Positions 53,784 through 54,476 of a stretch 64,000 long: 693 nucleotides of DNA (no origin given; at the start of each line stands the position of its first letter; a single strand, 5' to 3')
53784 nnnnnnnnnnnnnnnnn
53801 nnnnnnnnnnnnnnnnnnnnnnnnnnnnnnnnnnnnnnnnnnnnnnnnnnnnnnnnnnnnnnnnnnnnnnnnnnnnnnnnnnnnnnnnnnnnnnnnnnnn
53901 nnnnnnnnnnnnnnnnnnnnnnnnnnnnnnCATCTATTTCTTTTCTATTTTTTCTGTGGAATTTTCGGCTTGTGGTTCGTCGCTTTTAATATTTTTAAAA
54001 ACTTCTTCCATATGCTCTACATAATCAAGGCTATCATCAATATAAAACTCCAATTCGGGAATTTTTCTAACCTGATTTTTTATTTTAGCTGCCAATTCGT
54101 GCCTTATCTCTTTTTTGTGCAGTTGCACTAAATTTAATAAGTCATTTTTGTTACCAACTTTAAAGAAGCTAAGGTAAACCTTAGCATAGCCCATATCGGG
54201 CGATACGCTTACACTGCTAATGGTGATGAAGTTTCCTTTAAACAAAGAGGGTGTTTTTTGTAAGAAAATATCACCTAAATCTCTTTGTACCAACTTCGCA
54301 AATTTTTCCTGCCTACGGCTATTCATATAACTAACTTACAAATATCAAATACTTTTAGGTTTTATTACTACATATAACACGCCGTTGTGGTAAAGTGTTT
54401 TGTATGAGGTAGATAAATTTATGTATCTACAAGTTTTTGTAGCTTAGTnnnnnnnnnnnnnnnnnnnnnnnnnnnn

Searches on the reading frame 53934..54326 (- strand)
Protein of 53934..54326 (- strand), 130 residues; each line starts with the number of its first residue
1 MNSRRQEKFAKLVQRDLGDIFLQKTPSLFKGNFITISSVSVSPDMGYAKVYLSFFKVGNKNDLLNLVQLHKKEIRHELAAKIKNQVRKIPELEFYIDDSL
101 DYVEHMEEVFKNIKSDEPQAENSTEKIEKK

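Call 55: search_protein_families(library=pfam, proteins=[window:53934-54326:-], max_evalue=0.0001)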
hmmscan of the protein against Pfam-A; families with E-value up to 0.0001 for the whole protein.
window:53934-54326:- (130 aa): 1 family
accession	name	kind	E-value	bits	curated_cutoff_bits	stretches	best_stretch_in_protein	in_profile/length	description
PF02033.23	RBFA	-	3.3e-25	88.9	34.7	1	5-109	1-104/105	Ribosome-binding factor A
